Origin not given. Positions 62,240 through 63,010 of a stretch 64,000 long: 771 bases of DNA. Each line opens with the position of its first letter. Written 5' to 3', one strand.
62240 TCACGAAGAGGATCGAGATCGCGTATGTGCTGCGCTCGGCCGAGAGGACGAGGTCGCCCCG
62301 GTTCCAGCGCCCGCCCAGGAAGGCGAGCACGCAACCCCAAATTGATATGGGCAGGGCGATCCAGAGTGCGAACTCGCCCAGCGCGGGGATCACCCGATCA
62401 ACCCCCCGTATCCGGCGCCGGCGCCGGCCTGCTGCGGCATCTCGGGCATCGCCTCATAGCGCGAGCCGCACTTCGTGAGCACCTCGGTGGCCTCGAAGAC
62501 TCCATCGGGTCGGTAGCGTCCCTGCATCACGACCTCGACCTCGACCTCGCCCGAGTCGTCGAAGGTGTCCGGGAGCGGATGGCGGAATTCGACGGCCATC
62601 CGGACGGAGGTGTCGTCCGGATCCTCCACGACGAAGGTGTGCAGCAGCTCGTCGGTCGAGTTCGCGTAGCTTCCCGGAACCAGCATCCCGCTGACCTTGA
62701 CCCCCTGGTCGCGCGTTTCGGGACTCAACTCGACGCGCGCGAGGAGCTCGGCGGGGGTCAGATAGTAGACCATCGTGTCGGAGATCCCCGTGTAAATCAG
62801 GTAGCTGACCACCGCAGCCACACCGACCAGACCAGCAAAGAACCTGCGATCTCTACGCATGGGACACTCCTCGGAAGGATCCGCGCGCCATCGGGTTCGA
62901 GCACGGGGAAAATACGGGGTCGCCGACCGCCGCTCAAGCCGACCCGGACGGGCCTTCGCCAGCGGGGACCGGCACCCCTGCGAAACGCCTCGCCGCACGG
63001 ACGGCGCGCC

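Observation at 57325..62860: Variant System I cytochrome c maturation cluster: CcmE with Cys instead of the heme-binding His, order ccmE-F-X-A-B-C-D, no ccmG/ccmH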

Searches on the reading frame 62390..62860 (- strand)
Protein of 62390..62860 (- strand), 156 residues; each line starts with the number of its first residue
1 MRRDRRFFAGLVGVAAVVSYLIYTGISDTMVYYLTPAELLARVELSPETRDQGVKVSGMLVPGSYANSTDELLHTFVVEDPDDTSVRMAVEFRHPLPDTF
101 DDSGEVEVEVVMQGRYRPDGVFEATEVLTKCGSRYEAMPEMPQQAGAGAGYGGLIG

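Call 4: search_protein_families(library=pfam, proteins=[window:62390-62860:-], max_evalue=0.01)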
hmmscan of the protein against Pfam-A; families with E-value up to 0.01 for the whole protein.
window:62390-62860:- (156 aa): 1 family
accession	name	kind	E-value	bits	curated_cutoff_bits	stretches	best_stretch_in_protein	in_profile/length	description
PF03100.22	CcmE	-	1.3e-20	74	24.6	1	30-137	1-98/99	CcmE domain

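Call 5: search_protein_families(library=ncbifam, proteins=[window:62390-62860:-], max_evalue=0.01)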
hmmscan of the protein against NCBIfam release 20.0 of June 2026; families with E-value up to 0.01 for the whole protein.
window:62390-62860:- (156 aa): 8 families
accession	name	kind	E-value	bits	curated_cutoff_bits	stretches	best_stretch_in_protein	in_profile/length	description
NF009731.0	PRK13254.1-5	equivalog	8.1e-13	48.3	152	1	6-139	7-128/155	cytochrome c maturation protein CcmE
NF009729.0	PRK13254.1-3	equivalog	9.7e-13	48.1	171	1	9-139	13-130/155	cytochrome c maturation protein CcmE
NF009727.0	PRK13254.1-1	equivalog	1.9e-12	47.1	126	1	10-138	14-130/144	cytochrome c maturation protein CcmE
NF009638.0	PRK13165.1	equivalog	7.7e-12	45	186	1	9-140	14-138/161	cytochrome c maturation protein CcmE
NF009637.0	PRK13159.1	equivalog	1.3e-08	35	247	1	8-140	12-130/156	cytochrome c maturation protein CcmE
NF009635.0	PRK13150.1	equivalog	4.3e-08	33.1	264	1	8-140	13-138/159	cytochrome c maturation protein CcmE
NF009728.0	PRK13254.1-2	equivalog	8e-08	32.3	221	1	5-135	7-127/153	cytochrome c maturation protein CcmE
NF009730.0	PRK13254.1-4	equivalog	4.6e-07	29.9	310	1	3-135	27-147/165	cytochrome c maturation protein CcmE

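Call 6: search_solved_structures(query=window:62390-62860:-, max_evalue=1, show_alignments=5)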
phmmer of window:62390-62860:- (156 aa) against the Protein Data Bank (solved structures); distinct sequences matched with E-value up to 1: 5.
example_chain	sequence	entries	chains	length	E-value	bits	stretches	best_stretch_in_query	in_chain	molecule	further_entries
8ce8_E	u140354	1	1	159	2.6e-07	34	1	9-141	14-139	Cytochrome c-type biogenesis protein CcmE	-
1j6q_A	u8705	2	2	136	6.6e-05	26.2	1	31-144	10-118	cytochrome c maturation protein E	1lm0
1sr3_A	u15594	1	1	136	7e-05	26.1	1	33-142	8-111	APO-CCME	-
2kct_A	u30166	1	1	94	0.0027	21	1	76-133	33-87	Cytochrome c-type biogenesis protein CcmE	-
5odu_A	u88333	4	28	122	0.72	13.1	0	94-118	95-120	PllA | PIIA | Uncharacterized protein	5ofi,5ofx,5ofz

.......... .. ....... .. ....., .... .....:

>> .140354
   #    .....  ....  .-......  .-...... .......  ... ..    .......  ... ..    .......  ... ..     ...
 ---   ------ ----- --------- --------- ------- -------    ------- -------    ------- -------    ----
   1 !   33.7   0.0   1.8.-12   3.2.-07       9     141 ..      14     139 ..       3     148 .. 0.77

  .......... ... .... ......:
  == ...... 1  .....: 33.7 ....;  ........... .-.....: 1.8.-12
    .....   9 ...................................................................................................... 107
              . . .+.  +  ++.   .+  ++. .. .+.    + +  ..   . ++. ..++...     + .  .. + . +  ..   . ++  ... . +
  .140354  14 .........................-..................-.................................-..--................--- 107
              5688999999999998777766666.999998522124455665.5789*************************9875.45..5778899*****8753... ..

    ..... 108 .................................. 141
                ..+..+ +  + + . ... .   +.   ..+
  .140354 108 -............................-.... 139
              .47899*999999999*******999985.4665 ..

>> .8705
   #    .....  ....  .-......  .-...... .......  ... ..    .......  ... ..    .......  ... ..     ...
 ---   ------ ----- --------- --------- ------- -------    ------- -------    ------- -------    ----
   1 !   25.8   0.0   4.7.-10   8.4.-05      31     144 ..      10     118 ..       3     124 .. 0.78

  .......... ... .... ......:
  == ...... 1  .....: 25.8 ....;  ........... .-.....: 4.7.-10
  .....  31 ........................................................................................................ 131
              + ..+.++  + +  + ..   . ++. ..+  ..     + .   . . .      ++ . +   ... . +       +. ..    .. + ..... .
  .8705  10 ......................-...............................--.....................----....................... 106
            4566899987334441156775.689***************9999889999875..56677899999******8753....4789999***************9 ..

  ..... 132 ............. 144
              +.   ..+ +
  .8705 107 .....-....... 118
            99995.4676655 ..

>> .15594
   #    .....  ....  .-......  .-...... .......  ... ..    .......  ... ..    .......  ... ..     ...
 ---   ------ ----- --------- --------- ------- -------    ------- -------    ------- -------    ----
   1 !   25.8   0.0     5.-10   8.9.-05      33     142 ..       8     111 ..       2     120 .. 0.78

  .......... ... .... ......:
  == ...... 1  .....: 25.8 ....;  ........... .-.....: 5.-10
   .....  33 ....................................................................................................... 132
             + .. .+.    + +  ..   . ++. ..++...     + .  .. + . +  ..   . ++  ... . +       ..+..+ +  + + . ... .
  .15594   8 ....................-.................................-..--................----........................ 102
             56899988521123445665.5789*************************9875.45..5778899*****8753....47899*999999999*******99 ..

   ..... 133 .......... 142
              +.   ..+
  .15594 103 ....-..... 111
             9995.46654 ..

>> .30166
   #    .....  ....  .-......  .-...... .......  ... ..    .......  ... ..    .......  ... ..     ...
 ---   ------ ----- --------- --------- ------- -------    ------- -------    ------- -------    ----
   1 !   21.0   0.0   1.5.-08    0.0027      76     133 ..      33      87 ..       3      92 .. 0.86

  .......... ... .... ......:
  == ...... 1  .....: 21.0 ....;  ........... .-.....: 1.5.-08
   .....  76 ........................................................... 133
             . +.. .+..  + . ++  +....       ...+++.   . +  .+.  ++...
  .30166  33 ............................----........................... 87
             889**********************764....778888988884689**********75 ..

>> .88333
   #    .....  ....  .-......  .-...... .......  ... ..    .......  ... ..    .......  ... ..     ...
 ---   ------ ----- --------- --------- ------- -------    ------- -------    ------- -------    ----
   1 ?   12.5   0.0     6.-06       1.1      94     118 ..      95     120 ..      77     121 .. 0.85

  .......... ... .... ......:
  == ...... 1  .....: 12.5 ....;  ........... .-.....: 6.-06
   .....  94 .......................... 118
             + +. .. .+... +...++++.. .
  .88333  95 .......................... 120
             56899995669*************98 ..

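Call 19: find_homologous_proteins(query=window:62390-62860:-, max_evalue=0.00001)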
Query window:62390-62860:- (156 aa): 1391 proteins with E <= 0.00001 among 1495 candidates; the best 120 are listed.
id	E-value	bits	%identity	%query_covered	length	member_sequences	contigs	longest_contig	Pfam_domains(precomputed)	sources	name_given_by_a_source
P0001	2.5e-96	338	98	100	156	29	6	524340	PF03100.23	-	-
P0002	4.0e-89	314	93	100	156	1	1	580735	PF03100.23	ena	-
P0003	4.5e-85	301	87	100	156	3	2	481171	PF03100.23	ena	-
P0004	2.8e-83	295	87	100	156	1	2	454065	PF03100.23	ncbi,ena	-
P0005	7.7e-83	294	88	100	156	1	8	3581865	PF03100.23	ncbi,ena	-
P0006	1.2e-82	293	85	100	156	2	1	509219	PF03100.23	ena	-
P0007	3.0e-82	292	85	100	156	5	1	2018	PF03100.23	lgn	-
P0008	9.4e-82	290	88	100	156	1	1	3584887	PF03100.23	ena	-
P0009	2.2e-81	289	85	100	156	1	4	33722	PF03100.23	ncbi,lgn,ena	-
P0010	4.3e-81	288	85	100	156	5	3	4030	PF03100.23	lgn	-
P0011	5.5e-80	285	85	100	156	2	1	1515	PF03100.23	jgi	jgi:cytochrome c-type biogenesis protein CcmE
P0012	7.8e-80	284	84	100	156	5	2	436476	PF03100.23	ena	-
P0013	8.0e-78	278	81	100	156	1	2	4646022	PF03100.23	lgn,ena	-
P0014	1.0e-76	274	81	100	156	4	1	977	PF03100.23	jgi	-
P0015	1.2e-76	274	81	100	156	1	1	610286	PF03100.23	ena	-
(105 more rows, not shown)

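Call 43: search_protein_representatives(protein=window:62390-62860:-)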
Query: 156 residues. Proteins with E-value up to 0.001 (for the whole library): 1206; up to 1e-10: 162; up to 1e-30: 4. The best 150 are listed.
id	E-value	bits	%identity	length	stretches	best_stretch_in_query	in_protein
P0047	4.8e-58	211.7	71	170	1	1-152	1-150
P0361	3.0e-47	176.6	60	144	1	1-141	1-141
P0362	9.7e-42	158.8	80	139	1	1-95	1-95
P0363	2.0e-32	128.5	47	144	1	2-139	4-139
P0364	1.2e-29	119.5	58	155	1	1-103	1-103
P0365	2.5e-26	108.7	73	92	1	1-74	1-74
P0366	1.4e-24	103.1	46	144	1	1-137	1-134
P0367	1.8e-24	102.7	47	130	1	1-138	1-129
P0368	2.7e-24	102.1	56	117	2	59-140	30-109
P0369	2.4e-23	99.0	52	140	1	1-101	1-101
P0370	6.3e-22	94.5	43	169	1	6-150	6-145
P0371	1.4e-21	93.4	44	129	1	9-139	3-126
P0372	7.5e-20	87.7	54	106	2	84-140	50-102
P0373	9.7e-20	87.4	48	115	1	30-141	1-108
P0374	1.1e-19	87.2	57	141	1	4-84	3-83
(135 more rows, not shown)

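Call 56: find_related_loci(query=window:62390-62860:-, collection=genome_contigs, flank=7000)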
Query window:62390-62860:- (156 aa) in genome_contigs; peptide patterns used: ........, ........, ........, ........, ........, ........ (x = any residue, [..] = any of these).
320 stretches matched a pattern; 76 encode a relative of the query (tblastn E <= 1e-3); 76 distinct loci.
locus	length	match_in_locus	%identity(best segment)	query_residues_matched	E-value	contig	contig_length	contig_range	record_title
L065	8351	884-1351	98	1-156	4e-102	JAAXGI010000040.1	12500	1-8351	MAG: Gemmatimonadetes bacterium isolate Plut_88859 filtered_Plut_88859_genomic_contig_46820, whole genome shotgun sequen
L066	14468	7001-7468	94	1-156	9e-95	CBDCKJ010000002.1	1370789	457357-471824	MAG: Longimicrobiales bacterium isolate e5e6e237-df96-4168-887b-12d3b9a40ed9 genome assembly, contig: contig_2, whole ge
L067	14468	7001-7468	92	1-156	9e-95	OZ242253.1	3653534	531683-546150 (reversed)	MAG: Longimicrobiales bacterium isolate 28ea92bc-45c3-414f-aa6c-6c94974e2d23 genome assembly, chromosome: 1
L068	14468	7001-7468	87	1-156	1e-88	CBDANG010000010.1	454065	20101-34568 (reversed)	MAG: Longimicrobiales bacterium isolate 4ff8b307-611f-46ce-b64a-39cb625f8d25 genome assembly, contig: contig_10, whole g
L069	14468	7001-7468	88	1-156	5e-88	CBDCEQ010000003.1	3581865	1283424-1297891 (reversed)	MAG: Longimicrobiales bacterium isolate c946df80-90b6-4201-ac6a-482c46f0e25c genome assembly, contig: contig_3, whole ge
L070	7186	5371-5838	85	1-156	4e-86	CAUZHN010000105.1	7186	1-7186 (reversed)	MAG: Gemmatimonadales bacterium UBA6960 isolate CB27_Tmax.105 genome assembly, contig: Ga0310121_10010721, whole genome 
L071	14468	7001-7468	85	1-156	4e-86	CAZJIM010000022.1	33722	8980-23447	MAG TPA_asm: uncultured Gemmatimonadaceae bacterium isolate SRP092902_co1_600 genome assembly, contig: NODE_1495_length_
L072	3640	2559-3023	81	1-156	6e-79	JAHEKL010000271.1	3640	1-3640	MAG: Gammaproteobacteria bacterium isolate Ww582 NODE_124484_length_3640_cov_2.101165, whole genome shotgun sequence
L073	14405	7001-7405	74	1-139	8e-67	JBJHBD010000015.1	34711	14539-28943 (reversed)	MAG: Gemmatimonadota bacterium isolate SF2967_J5348.semibin_refined.118 NODE_1328_length_34711_cov_1.437023, whole genom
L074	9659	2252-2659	74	1-140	6e-66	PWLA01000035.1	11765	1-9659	MAG: Gemmatimonadetes bacterium isolate CSSed10_216R1 CS-Sed10-C13480, whole genome shotgun sequence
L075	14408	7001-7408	73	1-140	9e-66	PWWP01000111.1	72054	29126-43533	MAG: Gemmatimonadetes bacterium isolate CSSed11_55 CS-Sed11-C113, whole genome shotgun sequence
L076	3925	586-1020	70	1-152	2e-63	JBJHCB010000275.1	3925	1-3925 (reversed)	MAG: Gemmatimonadota bacterium isolate SF2967_J5348.metabat2_refined.057_sub NODE_25574_length_3925_cov_1.356767, whole 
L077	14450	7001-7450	68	1-152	3e-63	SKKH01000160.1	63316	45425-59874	MAG: Gemmatimonadetes bacterium isolate CSSed162cmA_149 CSSed16-2cmA-253, whole genome shotgun sequence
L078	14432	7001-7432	68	1-148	4e-62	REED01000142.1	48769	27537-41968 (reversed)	MAG: Gemmatimonadales bacterium isolate PLM2.Bin16 NODE_580_length_48769_cov_11.4534, whole genome shotgun sequence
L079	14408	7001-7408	70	1-140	3e-61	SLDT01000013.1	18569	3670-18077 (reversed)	MAG: Gemmatimonadetes bacterium isolate CSSed162cmB_561 CSSed16-2cmB-7113, whole genome shotgun sequence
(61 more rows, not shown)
